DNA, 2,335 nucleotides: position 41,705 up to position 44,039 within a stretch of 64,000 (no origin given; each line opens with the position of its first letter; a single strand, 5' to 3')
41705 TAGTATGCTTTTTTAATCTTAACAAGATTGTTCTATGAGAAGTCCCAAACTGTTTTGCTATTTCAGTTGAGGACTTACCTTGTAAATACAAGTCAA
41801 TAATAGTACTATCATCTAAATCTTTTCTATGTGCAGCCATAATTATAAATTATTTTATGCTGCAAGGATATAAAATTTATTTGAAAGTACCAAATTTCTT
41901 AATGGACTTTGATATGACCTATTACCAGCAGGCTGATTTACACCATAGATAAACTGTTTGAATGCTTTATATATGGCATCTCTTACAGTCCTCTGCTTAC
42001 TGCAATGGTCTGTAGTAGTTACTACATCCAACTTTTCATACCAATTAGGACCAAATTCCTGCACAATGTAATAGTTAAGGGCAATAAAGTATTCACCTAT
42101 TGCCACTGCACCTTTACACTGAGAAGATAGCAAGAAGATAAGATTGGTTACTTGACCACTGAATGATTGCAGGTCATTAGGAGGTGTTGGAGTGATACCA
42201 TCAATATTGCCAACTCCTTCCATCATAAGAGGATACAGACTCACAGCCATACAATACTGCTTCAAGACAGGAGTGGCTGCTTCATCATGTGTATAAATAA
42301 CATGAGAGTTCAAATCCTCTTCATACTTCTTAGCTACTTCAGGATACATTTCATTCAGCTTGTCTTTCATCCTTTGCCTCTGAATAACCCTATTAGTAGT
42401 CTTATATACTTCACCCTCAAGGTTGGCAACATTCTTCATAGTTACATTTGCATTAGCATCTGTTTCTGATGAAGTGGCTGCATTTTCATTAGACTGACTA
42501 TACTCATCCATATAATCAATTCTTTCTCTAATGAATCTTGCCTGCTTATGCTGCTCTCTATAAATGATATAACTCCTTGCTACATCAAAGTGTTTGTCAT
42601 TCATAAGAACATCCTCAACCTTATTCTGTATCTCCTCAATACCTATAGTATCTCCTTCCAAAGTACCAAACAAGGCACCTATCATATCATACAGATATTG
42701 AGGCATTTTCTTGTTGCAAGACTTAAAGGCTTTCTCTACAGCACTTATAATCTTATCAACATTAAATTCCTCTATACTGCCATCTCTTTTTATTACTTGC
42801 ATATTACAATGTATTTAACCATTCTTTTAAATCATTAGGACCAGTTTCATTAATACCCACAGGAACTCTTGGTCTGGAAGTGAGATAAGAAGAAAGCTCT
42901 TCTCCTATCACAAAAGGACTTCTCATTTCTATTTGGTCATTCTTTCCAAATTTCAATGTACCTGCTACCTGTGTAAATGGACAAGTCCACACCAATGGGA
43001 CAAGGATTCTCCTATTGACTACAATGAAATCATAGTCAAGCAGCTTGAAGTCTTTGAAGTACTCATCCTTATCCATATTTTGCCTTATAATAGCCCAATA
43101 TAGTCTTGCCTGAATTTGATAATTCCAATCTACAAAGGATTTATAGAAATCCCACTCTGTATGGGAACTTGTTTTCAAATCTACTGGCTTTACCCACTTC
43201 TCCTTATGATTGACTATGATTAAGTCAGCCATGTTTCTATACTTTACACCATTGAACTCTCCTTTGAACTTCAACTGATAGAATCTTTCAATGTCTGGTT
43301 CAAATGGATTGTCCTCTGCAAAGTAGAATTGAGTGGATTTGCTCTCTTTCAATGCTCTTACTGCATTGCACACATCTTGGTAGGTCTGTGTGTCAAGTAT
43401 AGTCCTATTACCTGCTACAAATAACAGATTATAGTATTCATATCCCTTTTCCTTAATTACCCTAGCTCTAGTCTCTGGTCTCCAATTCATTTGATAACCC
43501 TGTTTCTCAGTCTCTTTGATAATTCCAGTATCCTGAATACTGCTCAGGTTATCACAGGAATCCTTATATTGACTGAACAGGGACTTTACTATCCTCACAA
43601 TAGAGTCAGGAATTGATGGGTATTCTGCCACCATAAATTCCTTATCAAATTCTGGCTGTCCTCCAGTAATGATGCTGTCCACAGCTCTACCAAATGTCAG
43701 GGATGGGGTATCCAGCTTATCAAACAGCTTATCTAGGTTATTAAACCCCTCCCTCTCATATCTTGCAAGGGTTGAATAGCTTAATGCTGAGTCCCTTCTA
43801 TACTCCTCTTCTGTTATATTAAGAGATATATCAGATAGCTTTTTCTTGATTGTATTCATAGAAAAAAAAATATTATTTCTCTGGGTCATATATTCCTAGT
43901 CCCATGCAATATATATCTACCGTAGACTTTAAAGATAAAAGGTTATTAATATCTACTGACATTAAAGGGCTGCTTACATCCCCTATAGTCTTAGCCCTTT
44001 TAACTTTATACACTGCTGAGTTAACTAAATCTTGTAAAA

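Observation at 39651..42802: nrdD split into two exon ORFs by a ~1.06-kb insert carrying an HNH homing endonuclease (probable group I intron)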

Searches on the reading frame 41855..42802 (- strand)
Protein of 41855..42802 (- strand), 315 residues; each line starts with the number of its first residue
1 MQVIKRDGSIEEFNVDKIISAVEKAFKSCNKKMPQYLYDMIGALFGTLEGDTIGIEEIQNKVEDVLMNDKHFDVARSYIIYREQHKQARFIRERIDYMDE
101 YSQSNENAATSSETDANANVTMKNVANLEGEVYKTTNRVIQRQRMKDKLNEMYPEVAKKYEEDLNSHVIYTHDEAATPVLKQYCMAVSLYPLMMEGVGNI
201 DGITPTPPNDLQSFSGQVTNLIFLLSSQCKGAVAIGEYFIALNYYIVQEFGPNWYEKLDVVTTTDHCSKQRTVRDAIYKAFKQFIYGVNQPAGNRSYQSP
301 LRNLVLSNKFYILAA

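Call 4: search_solved_structures(query=window:41855-42802:-, show_alignments=1)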
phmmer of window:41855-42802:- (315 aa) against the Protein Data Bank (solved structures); distinct sequences matched with E-value up to 0.001: 5.
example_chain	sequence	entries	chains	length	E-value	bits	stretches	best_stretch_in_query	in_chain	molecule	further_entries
4coi_A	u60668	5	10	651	9.4e-13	51.6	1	110-250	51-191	ANAEROBIC RIBONUCLEOSIDE-TRIPHOSPHATE REDUCTASE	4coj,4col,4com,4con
4u3e_A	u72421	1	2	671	1e-12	51.5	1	110-250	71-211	Ribonucleoside triphosphate reductase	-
8p23_A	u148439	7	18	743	1.1e-08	38.2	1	3-120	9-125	Anaerobic ribonucleoside-triphosphate reductase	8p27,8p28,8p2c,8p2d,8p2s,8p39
5olk_A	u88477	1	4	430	1.4e-05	28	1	2-109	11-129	Ribonucleoside-diphosphate reductase, beta subunit 1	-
5im3_A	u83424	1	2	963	5.1e-05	26.2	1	2-87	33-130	Ribonucleoside-diphosphate reductase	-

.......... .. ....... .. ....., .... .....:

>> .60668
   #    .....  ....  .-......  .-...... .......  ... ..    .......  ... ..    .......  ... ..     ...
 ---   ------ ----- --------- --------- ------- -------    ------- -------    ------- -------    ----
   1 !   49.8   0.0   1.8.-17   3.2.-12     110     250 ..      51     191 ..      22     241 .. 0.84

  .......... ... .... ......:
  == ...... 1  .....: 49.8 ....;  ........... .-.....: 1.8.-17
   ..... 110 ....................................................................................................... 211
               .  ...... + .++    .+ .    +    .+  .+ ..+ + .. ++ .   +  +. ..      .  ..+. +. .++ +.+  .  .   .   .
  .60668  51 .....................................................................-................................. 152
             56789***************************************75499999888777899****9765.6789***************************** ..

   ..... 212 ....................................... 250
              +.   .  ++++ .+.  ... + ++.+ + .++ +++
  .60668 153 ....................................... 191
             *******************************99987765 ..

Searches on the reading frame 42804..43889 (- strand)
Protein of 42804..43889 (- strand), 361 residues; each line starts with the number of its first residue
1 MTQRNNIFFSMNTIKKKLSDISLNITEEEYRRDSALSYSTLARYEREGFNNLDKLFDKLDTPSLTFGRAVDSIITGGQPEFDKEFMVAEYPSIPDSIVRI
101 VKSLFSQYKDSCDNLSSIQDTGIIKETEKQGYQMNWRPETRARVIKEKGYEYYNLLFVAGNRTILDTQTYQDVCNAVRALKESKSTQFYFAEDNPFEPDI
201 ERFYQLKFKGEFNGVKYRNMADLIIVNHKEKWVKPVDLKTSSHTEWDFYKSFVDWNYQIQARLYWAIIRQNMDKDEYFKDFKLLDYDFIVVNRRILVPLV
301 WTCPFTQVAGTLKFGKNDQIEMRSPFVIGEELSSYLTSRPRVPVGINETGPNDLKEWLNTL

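Call 12: search_protein_families(library=pfam, proteins=[window:42804-43889:-], max_evalue=0.01)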
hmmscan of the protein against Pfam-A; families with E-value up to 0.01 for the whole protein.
window:42804-43889:- (361 aa): 1 family
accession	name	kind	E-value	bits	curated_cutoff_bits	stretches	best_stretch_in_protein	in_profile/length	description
PF12684.13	DUF3799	-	2.4e-05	24.6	26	1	208-275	100-171/233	PDDEXK-like domain of unknown function (DUF3799)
